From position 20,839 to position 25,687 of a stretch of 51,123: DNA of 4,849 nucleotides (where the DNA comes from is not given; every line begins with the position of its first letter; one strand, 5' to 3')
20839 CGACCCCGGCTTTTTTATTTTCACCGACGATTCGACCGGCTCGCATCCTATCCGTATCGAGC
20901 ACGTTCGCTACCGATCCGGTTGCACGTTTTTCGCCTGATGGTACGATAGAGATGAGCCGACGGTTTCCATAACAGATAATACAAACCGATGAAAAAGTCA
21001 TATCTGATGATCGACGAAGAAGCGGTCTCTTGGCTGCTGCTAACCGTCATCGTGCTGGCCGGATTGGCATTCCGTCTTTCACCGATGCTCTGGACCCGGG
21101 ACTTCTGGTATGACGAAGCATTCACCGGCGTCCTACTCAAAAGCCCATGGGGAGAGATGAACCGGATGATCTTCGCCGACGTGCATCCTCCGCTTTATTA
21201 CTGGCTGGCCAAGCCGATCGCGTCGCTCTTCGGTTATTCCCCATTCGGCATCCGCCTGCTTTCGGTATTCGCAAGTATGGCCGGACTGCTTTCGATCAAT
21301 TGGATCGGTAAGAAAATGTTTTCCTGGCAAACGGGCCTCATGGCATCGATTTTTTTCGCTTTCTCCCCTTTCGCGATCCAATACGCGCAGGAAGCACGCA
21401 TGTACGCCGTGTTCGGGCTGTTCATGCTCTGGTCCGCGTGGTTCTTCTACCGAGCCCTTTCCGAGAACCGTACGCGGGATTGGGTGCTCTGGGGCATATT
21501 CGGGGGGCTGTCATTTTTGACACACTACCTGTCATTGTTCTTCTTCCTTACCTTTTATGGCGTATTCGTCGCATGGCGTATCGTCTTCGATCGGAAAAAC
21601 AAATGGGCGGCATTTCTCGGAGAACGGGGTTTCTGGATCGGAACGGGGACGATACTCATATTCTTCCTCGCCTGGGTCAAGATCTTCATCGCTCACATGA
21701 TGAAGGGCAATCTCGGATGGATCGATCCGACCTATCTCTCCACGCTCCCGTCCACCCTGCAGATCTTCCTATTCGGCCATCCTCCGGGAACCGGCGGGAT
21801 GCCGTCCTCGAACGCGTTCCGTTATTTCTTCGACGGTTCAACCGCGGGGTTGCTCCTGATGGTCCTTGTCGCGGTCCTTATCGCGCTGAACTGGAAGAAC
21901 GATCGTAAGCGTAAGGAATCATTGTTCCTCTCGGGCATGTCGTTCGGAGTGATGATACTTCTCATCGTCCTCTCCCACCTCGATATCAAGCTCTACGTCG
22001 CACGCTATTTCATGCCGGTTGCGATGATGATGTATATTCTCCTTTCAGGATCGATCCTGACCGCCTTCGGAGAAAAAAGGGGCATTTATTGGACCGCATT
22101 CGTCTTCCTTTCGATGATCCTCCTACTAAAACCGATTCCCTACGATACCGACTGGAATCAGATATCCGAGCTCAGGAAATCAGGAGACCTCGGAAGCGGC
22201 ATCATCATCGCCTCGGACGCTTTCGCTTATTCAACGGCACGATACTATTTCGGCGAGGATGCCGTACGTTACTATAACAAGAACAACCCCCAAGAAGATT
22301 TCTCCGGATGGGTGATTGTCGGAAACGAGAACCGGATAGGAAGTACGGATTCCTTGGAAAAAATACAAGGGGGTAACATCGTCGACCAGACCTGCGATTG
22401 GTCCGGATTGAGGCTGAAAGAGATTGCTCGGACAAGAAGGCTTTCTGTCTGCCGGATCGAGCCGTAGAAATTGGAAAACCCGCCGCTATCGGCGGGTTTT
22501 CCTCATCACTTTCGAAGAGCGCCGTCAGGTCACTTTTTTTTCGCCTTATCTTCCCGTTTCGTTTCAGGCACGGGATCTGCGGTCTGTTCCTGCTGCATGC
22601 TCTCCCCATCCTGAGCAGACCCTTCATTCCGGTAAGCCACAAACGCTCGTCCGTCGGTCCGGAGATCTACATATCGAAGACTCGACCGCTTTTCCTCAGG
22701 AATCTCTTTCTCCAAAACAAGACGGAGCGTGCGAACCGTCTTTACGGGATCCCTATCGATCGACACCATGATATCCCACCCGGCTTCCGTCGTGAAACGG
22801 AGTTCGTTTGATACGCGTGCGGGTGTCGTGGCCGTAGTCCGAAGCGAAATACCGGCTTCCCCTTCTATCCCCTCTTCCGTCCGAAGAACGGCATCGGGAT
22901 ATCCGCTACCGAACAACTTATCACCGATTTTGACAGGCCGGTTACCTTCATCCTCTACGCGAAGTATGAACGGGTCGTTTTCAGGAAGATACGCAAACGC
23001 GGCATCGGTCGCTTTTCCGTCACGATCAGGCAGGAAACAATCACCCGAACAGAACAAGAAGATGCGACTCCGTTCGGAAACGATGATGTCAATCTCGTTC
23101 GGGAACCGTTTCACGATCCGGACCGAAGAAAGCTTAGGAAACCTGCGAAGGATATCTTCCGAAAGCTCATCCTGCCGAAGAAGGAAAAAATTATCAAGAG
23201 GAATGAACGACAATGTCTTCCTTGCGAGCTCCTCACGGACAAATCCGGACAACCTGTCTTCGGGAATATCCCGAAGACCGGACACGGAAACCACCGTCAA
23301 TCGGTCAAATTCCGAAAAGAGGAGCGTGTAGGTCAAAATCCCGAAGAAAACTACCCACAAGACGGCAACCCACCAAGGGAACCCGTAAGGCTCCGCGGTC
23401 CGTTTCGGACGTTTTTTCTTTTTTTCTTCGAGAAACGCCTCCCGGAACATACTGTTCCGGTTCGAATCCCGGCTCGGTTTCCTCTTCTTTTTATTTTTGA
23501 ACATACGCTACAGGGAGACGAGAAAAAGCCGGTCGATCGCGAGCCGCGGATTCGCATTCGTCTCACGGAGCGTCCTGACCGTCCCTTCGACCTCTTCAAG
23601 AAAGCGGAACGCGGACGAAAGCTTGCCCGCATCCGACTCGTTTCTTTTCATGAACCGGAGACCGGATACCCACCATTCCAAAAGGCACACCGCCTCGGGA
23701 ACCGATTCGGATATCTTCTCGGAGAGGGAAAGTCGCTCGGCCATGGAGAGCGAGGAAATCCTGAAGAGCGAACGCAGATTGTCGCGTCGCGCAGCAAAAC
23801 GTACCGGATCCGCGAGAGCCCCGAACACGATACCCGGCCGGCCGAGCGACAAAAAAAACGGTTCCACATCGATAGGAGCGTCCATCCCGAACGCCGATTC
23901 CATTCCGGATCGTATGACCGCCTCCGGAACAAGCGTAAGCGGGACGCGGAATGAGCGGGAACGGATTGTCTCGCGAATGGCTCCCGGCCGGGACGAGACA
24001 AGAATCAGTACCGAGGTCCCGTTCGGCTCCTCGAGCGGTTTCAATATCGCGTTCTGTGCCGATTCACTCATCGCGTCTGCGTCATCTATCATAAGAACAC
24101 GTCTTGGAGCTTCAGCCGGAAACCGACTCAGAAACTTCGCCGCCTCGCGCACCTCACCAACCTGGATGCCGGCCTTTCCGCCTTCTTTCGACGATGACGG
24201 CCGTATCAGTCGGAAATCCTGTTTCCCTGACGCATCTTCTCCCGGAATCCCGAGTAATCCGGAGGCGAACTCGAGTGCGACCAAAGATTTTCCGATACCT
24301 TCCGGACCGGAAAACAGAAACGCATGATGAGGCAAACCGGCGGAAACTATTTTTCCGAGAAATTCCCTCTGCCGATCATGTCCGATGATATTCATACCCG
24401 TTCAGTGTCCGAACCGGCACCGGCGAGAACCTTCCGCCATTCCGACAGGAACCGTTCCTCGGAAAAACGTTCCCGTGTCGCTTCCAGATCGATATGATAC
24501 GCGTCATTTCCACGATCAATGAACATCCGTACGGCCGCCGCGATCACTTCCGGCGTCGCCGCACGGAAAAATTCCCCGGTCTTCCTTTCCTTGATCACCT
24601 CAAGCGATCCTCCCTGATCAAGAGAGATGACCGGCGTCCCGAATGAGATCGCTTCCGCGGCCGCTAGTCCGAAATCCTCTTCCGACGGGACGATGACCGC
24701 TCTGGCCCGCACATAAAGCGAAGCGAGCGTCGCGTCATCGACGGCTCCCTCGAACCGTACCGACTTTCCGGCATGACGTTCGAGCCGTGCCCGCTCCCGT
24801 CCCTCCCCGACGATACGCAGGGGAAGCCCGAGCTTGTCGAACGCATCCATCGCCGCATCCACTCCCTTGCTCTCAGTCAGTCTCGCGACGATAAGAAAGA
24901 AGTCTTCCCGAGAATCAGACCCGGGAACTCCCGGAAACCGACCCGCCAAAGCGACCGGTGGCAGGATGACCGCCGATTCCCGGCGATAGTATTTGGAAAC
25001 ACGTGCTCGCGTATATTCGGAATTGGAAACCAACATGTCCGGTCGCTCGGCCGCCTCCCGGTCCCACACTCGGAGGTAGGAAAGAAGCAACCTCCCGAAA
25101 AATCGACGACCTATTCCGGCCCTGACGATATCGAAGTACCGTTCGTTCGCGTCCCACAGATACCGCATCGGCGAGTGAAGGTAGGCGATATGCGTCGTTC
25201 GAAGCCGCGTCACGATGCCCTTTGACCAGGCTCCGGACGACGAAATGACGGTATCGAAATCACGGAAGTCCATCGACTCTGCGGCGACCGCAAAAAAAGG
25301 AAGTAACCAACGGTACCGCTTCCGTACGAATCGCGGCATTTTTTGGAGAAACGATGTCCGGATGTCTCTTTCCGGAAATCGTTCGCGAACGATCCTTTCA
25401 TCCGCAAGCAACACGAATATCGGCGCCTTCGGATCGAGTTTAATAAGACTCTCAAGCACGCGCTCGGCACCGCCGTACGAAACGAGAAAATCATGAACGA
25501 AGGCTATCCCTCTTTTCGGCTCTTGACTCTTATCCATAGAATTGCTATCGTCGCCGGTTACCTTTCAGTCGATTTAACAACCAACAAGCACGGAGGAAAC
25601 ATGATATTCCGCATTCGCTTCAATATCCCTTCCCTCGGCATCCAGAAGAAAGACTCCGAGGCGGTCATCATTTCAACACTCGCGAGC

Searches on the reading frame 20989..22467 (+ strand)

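Call 22: search_protein_families(library=pfam, proteins=[window:20989-22467:+], max_evalue=0.001)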
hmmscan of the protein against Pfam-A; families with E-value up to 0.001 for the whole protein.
window:20989-22467:+ (492 aa): 1 family
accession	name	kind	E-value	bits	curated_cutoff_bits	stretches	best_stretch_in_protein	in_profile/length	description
PF13231.12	PMT_2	-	2.5e-18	67.2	26.1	1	66-205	2-143/160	Dolichyl-phosphate-mannose-protein mannosyltransferase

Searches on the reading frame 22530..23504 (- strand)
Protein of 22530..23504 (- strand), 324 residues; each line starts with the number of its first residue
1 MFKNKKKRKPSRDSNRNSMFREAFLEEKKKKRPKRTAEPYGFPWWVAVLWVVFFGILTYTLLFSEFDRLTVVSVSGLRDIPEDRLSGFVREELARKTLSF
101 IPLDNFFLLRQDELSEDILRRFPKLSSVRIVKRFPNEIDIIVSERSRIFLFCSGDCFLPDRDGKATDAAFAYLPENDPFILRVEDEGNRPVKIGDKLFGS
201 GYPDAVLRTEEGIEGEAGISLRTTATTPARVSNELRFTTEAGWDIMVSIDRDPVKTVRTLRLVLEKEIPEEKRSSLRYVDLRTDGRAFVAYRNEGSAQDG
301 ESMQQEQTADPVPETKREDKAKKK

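Call 23: search_protein_families(library=pfam, proteins=[window:22530-23504:-], max_evalue=0.001)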
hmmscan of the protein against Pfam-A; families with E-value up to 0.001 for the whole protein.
window:22530-23504:- (324 aa): 1 family
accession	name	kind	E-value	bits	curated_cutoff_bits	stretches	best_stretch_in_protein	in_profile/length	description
PF08478.15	POTRA_1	-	4.3e-07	30.6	23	1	95-145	20-69/69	POTRA domain, FtsQ-type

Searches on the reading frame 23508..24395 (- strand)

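Call 23: search_protein_families(library=pfam, proteins=[window:23508-24395:-], max_evalue=0.001)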
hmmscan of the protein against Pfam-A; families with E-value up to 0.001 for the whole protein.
window:23508-24395:- (295 aa): 3 families
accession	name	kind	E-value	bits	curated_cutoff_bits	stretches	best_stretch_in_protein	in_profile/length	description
PF13177.12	DNA_pol3_delta2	-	1.1e-26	94.1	27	1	8-153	4-157/161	DNA polymerase III, delta subunit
PF00004.35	AAA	-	1.2e-08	35.9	21.2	1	27-148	2-123/131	ATPase family associated with various cellular activities (AAA)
PF13191.12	AAA_16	-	0.00037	21.5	32.6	0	17-45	19-46/167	AAA ATPase domain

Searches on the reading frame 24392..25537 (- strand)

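Call 23: search_protein_families(library=pfam, proteins=[window:24392-25537:-], max_evalue=0.001)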
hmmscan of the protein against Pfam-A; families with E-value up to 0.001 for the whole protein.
window:24392-25537:- (381 aa): 4 families
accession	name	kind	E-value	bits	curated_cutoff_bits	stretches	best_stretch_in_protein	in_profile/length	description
PF00534.26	Glycos_transf_1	-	1.1e-23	84.1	26.4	1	205-344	9-160/172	Glycosyl transferases group 1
PF13692.12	Glyco_trans_1_4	-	2.6e-20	73.6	27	1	214-340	4-140/142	Glycosyl transferases group 1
PF20706.3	GT4-conflict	-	4.8e-10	39.4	26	1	209-322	195-327/385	Family 4 Glycosyltransferase in conflict systems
PF13439.12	Glyco_transf_4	-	2.1e-08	34.8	28.5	1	21-194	1-165/170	Glycosyltransferase Family 4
